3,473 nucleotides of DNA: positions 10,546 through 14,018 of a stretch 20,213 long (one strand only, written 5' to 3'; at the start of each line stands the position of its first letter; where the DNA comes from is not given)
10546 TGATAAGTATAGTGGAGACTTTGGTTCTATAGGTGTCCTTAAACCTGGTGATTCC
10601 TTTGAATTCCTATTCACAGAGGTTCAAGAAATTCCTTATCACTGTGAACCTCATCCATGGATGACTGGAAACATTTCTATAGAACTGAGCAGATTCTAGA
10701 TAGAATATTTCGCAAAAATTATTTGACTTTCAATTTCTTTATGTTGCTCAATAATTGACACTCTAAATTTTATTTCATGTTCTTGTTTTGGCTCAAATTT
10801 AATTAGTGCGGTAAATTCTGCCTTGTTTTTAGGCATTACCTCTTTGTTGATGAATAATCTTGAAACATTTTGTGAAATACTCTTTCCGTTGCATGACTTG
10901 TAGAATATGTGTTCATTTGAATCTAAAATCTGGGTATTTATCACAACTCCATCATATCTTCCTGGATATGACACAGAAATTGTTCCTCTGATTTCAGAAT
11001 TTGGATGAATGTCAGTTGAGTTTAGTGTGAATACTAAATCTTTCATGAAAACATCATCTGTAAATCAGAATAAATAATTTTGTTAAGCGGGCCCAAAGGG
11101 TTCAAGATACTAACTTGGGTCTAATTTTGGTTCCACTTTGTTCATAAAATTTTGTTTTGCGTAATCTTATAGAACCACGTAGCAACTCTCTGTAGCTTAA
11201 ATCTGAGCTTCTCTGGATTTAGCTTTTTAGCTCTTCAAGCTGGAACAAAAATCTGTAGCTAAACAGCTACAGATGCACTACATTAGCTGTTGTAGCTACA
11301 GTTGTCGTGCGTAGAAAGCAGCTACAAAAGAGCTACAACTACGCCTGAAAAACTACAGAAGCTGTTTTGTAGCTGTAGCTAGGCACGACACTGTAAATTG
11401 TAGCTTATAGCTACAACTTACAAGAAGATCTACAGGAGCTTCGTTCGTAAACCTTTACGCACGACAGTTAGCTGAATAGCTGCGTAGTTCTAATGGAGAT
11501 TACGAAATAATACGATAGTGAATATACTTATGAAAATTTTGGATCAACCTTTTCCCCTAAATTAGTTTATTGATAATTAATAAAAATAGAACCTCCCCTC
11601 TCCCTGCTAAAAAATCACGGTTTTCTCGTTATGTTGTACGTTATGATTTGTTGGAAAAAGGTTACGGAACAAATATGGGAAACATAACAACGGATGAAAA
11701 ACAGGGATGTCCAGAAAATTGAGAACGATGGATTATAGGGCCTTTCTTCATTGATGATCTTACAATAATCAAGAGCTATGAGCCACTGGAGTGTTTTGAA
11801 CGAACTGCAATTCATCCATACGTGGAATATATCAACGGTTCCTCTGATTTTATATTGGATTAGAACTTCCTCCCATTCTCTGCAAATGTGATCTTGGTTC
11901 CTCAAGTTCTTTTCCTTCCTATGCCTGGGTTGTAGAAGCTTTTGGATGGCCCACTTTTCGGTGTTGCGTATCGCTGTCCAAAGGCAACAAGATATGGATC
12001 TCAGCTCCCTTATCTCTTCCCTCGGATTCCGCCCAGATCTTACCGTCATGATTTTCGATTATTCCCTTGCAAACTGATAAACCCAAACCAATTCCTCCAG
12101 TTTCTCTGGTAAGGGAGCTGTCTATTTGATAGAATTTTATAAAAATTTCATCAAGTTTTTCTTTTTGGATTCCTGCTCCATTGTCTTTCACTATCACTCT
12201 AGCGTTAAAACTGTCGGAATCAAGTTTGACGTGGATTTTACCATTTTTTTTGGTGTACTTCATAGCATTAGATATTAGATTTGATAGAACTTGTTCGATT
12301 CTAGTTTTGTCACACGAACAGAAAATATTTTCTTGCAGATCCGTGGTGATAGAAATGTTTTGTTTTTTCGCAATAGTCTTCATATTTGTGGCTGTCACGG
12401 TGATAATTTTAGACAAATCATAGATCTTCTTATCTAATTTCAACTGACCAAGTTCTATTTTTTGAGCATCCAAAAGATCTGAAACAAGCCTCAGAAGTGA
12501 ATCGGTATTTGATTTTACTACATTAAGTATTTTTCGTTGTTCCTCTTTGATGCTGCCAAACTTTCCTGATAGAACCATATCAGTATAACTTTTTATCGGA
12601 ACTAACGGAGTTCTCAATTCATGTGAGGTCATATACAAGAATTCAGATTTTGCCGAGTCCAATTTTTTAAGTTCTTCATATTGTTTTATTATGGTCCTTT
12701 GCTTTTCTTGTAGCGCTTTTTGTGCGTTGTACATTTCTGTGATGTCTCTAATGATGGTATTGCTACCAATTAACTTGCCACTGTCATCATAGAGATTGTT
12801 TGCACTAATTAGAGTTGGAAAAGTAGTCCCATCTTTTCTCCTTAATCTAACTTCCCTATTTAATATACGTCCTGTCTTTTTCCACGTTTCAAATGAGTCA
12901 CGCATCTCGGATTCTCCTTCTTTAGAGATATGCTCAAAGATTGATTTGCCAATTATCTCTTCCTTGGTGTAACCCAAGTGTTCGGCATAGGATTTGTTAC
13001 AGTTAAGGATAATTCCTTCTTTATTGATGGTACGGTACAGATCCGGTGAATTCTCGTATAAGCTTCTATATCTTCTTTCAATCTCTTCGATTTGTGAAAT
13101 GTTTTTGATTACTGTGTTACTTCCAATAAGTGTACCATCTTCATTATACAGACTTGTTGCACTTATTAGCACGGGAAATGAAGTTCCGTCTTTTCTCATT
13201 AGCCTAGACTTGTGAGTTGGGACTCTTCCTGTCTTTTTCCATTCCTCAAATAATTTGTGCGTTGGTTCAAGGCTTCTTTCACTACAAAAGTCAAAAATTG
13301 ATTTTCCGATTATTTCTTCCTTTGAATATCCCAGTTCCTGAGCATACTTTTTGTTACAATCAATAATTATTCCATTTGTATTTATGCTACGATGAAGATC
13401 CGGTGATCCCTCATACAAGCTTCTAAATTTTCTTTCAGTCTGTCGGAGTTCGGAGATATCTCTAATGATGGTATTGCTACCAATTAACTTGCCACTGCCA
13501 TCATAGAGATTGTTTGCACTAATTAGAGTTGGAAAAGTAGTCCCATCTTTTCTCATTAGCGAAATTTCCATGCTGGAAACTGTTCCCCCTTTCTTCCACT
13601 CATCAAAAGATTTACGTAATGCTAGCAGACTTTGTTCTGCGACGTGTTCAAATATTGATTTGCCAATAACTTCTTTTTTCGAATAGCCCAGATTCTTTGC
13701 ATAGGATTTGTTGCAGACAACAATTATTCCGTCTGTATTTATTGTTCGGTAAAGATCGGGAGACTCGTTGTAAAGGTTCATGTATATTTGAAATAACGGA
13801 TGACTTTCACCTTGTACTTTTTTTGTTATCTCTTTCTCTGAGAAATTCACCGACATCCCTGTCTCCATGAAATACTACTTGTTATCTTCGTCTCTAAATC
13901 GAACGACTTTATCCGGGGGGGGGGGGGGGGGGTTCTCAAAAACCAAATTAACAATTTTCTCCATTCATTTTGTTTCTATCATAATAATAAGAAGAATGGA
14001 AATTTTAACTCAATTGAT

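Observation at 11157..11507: Non-coding block saturated with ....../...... dyads inside nested inverted repeats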

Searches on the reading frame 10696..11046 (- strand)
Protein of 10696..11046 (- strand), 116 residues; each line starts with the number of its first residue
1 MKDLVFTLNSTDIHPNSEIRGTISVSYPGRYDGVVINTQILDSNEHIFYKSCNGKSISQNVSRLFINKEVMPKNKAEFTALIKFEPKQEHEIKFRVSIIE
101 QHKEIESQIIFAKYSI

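Call 14: find_encoding_contigs(protein=window:10696-11046:-, flank=10000, max_places=10)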
Protein window:10696-11046:- (116 aa): 4 contigs read that carry it; 4 places shown.
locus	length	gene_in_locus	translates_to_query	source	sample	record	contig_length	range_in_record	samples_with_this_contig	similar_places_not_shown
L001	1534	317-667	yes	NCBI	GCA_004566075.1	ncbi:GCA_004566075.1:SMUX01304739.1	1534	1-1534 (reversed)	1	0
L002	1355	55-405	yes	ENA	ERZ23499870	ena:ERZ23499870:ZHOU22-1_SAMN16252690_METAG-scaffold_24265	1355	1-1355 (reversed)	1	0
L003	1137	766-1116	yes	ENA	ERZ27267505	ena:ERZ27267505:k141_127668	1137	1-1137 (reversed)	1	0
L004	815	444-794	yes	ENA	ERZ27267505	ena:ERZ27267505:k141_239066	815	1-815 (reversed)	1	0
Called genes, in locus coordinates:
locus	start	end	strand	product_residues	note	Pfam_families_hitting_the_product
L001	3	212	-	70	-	?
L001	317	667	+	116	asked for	-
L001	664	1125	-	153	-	PF00127:Copper-bind (faint)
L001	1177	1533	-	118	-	?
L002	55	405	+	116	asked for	-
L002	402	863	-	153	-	PF00127:Copper-bind (faint)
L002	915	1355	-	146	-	?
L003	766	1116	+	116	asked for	-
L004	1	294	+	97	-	?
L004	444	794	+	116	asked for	-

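Call 15: search_protein_families(library=pfam, proteins=[window:10696-11046:-], max_evalue=0.01)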
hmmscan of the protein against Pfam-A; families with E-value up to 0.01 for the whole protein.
window:10696-11046:- (116 aa): 0 families

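Call 43: search_protein_families(library=phrogs, proteins=[window:10696-11046:-], max_evalue=0.01)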
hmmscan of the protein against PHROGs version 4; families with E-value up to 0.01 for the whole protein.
window:10696-11046:- (116 aa): 0 families

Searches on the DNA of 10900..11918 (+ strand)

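Call 8: search_rna_families(source=window, start=10900, end=11800, threshold=evalue, max_evalue=10)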
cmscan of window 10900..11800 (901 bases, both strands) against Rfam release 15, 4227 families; matches with E-value up to 10: 13.
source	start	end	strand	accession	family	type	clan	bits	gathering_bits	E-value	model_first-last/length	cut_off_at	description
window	10978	11083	-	RF00579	SNORD90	Gene; snRNA; snoRNA; CD-box;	-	22.4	41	0.63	1-111/111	no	Small nucleolar RNA SNORD90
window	11169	11299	-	RF02863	sRNA_2410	Gene; sRNA;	-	18.7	61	1.8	1-196/196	no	Enterococcus sRNA 2410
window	11238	11407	-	RF01257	snR31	Gene; snRNA; snoRNA; HACA-box;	CL00026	18.2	45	0.47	1-223/223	no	Small nucleolar RNA snR31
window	10926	11048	-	RF01254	snR34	Gene; snRNA; snoRNA; HACA-box;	CL00042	18.1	39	9.1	1-206/206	no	Small nucleolar RNA snR34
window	11289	11339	-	RF01344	CRISPR-DR34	Gene; CRISPR;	-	17.4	35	2.8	1-36/36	no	CRISPR RNA direct repeat element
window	11257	11297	-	RF02726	sno_ZL63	Gene; snRNA; snoRNA; CD-box;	-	16.3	50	3.2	1-43/43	no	Small nucleolar RNA ZL63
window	11304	11389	+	RF04214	MIR7526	Gene; miRNA;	-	16.3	110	3.6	1-113/113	no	MIR7526 microRNA precursor family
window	10986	11058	-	RF00538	snoCD11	Gene; snRNA; snoRNA; CD-box;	-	16.1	60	7.8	1-75/75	no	Small nucleolar RNA CD11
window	11426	11581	+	RF02863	sRNA_2410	Gene; sRNA;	-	15.1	61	9.9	1-196/196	no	Enterococcus sRNA 2410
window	11304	11389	-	RF04214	MIR7526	Gene; miRNA;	-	14.9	110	8.4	1-113/113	no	MIR7526 microRNA precursor family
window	11688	11754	+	RF01281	snoR35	Gene; snRNA; snoRNA; CD-box;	CL00053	14.7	40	2.7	1-81/81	no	Small nucleolar RNA snoR35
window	10992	11128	+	RF01446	S_pombe_snR95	Gene; snRNA; snoRNA; HACA-box;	-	13.7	60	6.2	1-222/222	no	small nucleolar RNA snR95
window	11585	11617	-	RF02207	WT1-AS_5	Gene; lncRNA;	-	13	80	2.4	1-79/79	no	WT1 antisense RNA conserved region 5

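Call 39: search_dna_similar(query=window:11101-11918:+, collection=phages, mode=distant, max_evalue=0.01)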
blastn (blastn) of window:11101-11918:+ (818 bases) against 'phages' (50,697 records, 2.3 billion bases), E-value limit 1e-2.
No match.

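Call 100: search_dna_similar(query=window:11101-11918:+, collection=plasmids, mode=distant, max_evalue=0.01)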
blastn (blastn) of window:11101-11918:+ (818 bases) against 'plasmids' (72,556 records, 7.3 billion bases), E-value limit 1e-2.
No match.

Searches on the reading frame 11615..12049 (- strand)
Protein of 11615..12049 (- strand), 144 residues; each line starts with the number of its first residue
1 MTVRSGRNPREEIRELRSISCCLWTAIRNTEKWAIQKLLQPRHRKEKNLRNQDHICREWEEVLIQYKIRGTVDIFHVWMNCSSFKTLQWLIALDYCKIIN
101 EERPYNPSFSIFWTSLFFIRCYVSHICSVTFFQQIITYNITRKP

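Call 15: search_protein_families(library=pfam, proteins=[window:11615-12049:-], max_evalue=0.01)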
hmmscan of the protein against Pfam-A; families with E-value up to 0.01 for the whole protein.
window:11615-12049:- (144 aa): 0 families

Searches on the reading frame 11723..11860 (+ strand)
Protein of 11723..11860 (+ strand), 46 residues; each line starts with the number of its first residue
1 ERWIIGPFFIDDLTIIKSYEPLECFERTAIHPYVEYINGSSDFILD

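Call 99: search_protein_families(library=pfam, proteins=[window:11723-11860:+], max_evalue=1)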
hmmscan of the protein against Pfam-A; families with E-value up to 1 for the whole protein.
seq(46 aa): 0 families

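Call 106: search_protein_representatives(protein=window:11723-11860:+)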
Query: 46 residues. Proteins with E-value up to 0.001 (for the whole library): 5; up to 1e-10: 1; up to 1e-30: 0. The best 5 are listed.
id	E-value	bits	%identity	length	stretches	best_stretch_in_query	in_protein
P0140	7.7e-12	60.2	35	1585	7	17-42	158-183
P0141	3.3e-08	48.9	47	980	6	16-33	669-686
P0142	2.5e-06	43.0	32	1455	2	4-31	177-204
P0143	2.1e-05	40.2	35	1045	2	6-36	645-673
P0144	5.1e-04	35.9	48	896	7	23-43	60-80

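Call 107: search_protein_families(library=pfam, proteins=[P0140, P0141, P0144], max_evalue=0.00001)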
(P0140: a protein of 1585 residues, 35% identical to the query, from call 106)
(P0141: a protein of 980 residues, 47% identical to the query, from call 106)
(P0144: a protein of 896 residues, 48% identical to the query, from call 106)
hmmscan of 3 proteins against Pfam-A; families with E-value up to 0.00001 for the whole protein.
P0140 (1585 aa): 3 families
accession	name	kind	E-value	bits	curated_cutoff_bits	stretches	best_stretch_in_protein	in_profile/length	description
PF03338.20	Pox_J1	-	6.7e-28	97.9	27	0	1137-1195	20-78/145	Poxvirus J1 protein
PF07460.16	NUMOD3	-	1.7e-09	37.9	20.4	0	110-118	21-29/37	NUMOD3 motif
PF09583.15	Phageshock_PspG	-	5e-06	27.2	25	0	198-223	25-50/64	Phage shock protein G (Phageshock_PspG)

P0141 (980 aa): 1 family
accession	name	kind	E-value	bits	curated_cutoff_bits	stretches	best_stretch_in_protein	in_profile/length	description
PF13573.12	SprB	-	1.4e-16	60.3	28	2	836-862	3-29/37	SprB repeat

P0144 (896 aa): 3 families
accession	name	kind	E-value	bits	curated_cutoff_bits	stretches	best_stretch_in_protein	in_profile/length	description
PF18067.7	Lipase_C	-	8.2e-17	62.1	27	0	209-269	3-65/96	Lipase C-terminal domain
PF18885.6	DUF5648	-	3.4e-11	44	25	0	28-97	52-123/134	Domain of unknown function (DUF5648)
PF18564.7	Glyco_hydro_5_C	-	2.2e-08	34.9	22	0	14-46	2-34/87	Glycoside hydrolase family 5 C-terminal domain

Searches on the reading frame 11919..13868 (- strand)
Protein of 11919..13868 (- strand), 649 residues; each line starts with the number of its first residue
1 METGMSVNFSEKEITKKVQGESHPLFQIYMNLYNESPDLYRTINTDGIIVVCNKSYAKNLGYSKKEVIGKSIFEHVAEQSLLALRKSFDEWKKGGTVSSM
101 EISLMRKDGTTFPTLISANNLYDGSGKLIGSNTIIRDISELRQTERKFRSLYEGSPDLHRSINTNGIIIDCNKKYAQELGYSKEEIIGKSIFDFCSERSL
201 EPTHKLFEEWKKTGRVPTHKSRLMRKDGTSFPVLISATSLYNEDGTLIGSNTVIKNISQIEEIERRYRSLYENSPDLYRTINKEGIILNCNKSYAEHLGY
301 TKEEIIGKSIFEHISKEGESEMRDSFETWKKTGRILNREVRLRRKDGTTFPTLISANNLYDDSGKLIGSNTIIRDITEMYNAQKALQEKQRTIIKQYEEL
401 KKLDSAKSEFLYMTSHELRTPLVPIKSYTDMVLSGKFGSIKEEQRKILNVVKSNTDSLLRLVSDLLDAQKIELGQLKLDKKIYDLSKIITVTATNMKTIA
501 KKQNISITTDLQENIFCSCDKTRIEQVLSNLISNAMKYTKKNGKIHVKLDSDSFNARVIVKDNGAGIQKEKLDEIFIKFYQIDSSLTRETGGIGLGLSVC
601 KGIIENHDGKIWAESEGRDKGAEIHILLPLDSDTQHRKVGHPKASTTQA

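Call 15: search_protein_families(library=pfam, proteins=[window:11919-13868:-], max_evalue=0.01)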
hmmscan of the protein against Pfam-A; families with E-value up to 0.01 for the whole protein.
window:11919-13868:- (649 aa): 12 families
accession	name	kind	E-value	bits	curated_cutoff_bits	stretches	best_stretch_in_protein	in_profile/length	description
PF13426.13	PAS_9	-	1.1e-50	170.7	27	3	281-378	7-103/103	PAS domain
PF00989.32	PAS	-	1.5e-46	157.4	22.6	3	266-376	2-113/113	PAS fold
PF08448.16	PAS_4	-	5.6e-35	120.3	23.1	3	272-379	2-108/110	PAS fold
PF08447.18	PAS_3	-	9.3e-34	116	25.6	3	288-367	2-83/89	PAS fold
PF02518.31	HATPase_c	-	2.4e-28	99.2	26.4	1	520-631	2-110/111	Histidine kinase-, DNA gyrase B-, and HSP90-like ATPase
PF00512.31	HisKA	-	4.1e-15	56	26.9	1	406-473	1-65/66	His Kinase A (phospho-acceptor) domain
PF13188.13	PAS_8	-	4.7e-15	55.3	21.8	2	265-317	1-53/65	PAS domain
PF14598.12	PAS_11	-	2e-13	50.7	25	1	162-232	8-78/109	PAS domain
PF24820.1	Diguanyl_cycl_sensor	-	6.1e-11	42.7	28.1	0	162-238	12-94/109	Diguanylate cyclase-like sensor domain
PF13589.12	HATPase_c_3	-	3.1e-05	24.4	25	1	524-597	3-77/137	Histidine kinase-, DNA gyrase B-, and HSP90-like ATPase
PF07104.16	DUF1366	-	4.1e-05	23.7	23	0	325-409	8-89/117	Protein of unknown function (DUF1366)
PF02783.20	MCR_beta_N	-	0.00055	20.1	22.2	0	358-394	4-42/182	Methyl-coenzyme M reductase beta subunit, N-terminal domain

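Call 42: find_encoding_contigs(protein=window:11919-13868:-, flank=10000, max_places=6)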
Protein window:11919-13868:- (649 aa): no gene with exactly this product is on record in the collection.

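Call 44: search_protein_families(library=padloc, proteins=[window:11919-13868:-], max_evalue=0.01)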
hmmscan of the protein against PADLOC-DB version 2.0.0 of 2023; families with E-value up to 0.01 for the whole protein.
window:11919-13868:- (649 aa): 3 families
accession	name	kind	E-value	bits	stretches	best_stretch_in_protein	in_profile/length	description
PDLC04647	PDC-M43B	-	8.1e-08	29.7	1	474-616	179-320/347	-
PDLC04650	PDC-M43B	-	2.6e-05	21.6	1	527-616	230-321/344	-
PDLC04648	PDC-M43B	-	0.0022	15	1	527-602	235-311/361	-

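Call 87: find_homologous_proteins(query=window:11919-13868:-, max_evalue=1e-50)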
Query window:11919-13868:- (649 aa): 1583 proteins with E <= 1e-50 among 8000 candidates; the best 120 are listed.
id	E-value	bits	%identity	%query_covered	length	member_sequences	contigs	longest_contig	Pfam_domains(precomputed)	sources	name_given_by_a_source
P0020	0.0e+0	1265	91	97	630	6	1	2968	PF08447.19,PF13426.14,PF13188.14,PF24820.2,PF08448.17,PF02518.32,PF07104.17,PF00512.32,PF00989.32,PF13589.13,PF14598.13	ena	-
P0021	2.0e-214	732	39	93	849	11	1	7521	PF08447.19,PF13426.14,PF13188.14,PF24820.2,PF08448.17,PF02518.32,PF00512.32,PF00989.32,PF14598.13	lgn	-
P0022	1.0e-213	729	39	93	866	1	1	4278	PF08447.19,PF13426.14,PF13188.14,PF24820.2,PF08448.17,PF02518.32,PF00512.32,PF00989.32,PF14598.13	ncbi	-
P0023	1.4e-212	725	48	93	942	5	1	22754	PF00672.31,PF08447.19,PF13426.14,PF13188.14,PF08448.17,PF02518.32,PF00512.32,PF00989.32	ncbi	-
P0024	1.4e-210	719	38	96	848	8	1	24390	PF08447.19,PF13426.14,PF13188.14,PF24820.2,PF08448.17,PF02518.32,PF00512.32,PF00989.32,PF16004.11,PF14598.13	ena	-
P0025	1.3e-209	716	37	93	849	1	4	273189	PF08447.19,PF13426.14,PF13188.14,PF24820.2,PF08448.17,PF02518.32,PF00512.32,PF00989.32,PF14598.13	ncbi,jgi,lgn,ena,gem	-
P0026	4.5e-208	711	39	93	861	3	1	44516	PF08447.19,PF13426.14,PF13188.14,PF08448.17,PF02518.32,PF00512.32,PF00989.32,PF16004.11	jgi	jgi:PAS domain S-box-containing protein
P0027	7.9e-207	706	38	96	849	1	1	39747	PF08447.19,PF13426.14,PF13188.14,PF24820.2,PF08448.17,PF02518.32,PF00512.32,PF00989.32,PF14598.13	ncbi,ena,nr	ncbi:MAG TPA: PAS domain-containing sensor histidine kinase [Candidatus Nitrosotalea sp.]|nr:PAS dom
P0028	1.8e-206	705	37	95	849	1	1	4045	PF08447.19,PF13426.14,PF13188.14,PF24820.2,PF08448.17,PF02518.32,PF00512.32,PF00989.32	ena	-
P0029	2.8e-206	705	38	93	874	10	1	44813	PF08447.19,PF13426.14,PF13188.14,PF08448.17,PF02518.32,PF00512.32,PF00989.32,PF16004.11,PF14598.13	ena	-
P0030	4.1e-205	701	61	78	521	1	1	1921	PF08447.19,PF13426.14,PF13188.14,PF08448.17,PF02518.32,PF00512.32,PF00989.32,PF13589.13,PF14598.13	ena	-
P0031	3.0e-201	688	40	58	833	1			PF13426.14,PF13188.14,PF24820.2,PF04449.19,PF26691.1,PF21825.3,PF25510.1,PF16004.11,PF08447.19,PF12396.15,PF08448.17,PF00989.32,PF14598.13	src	-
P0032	6.6e-190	651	43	94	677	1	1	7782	PF08447.19,PF13426.14,PF13188.14,PF24820.2,PF08448.17,PF02518.32,PF00512.32,PF00989.32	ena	-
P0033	5.9e-188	644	45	94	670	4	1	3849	PF08447.19,PF13426.14,PF13188.14,PF08448.17,PF02518.32,PF00512.32,PF00989.32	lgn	-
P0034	6.0e-188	644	46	94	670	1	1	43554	PF08447.19,PF13426.14,PF13188.14,PF08448.17,PF02518.32,PF00512.32,PF00989.32,PF14598.13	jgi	jgi:PAS domain S-box-containing protein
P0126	1.8e-157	544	62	56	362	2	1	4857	PF08447.19,PF13426.14,PF08448.17,PF02518.32,PF00512.32,PF00989.32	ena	-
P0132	1.0e-144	501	63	56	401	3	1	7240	PF08447.19,PF13426.14,PF13188.14,PF08448.17,PF02518.32,PF00512.32,PF00989.32,PF13589.13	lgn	-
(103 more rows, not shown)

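Call 88: find_encoding_contigs(protein=P0020, flank=10000, max_places=6)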
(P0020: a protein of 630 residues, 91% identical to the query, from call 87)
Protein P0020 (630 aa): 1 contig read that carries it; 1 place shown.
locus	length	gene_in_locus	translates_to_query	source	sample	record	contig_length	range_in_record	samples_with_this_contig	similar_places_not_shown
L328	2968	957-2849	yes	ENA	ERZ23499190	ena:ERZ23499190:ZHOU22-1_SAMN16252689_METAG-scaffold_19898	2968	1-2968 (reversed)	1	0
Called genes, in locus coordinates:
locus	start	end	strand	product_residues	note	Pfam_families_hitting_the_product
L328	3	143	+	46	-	?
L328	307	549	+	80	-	-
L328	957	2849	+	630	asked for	PF00989:PAS, PF08448:PAS_4, PF13426:PAS_9, PF08447:PAS_3, PF00989:PAS, PF08448:PAS_4, PF13426:PAS_9, PF00989:PAS, +11 more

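Call 93: find_encoding_contigs(protein=P0132, flank=10000, max_places=3)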
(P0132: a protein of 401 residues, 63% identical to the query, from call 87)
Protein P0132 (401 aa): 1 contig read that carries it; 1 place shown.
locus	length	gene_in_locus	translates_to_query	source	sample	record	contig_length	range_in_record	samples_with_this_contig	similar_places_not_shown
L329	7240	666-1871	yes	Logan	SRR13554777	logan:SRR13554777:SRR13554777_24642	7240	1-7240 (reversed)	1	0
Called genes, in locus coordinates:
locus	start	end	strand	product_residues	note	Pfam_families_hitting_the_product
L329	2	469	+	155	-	?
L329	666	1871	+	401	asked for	PF00989:PAS, PF08448:PAS_4, PF13188:PAS_8 (weak), PF13426:PAS_9, PF08447:PAS_3 (weak), PF00512:HisKA, PF02518:HATPase_c, PF13589:HATPase_c_3 (weak)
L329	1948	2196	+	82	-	-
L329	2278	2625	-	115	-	-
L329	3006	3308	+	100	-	PF01844:HNH (weak)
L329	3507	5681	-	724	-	PF02359:CDC48_N, PF02933:CDC48_2, PF05496:RuvB_N, PF00158:Sigma54_activat (faint), PF00004:AAA, PF17862:AAA_lid_3, PF13191:AAA_16 (weak), PF00004:AAA, +12 more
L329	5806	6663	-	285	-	PF08271:Zn_Ribbon_TF (weak), PF00382:TFIIB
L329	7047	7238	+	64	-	?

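Call 94: find_encoding_contigs(protein=P0126, flank=10000, max_places=3)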
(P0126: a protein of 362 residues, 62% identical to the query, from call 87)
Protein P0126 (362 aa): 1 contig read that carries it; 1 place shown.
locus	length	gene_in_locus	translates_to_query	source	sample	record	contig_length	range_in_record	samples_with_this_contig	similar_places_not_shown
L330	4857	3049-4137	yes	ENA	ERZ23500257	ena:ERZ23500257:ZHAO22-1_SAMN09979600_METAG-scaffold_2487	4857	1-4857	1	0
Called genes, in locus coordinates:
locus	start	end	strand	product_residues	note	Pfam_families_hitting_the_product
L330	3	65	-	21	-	?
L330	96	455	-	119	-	PF00072:Response_reg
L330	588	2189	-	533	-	PF00512:HisKA, PF02518:HATPase_c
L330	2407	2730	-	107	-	PF02518:HATPase_c, PF14501:HATPase_c_5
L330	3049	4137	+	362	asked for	PF00989:PAS, PF08448:PAS_4, PF13426:PAS_9, PF08447:PAS_3, PF00512:HisKA, PF02518:HATPase_c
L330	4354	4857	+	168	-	?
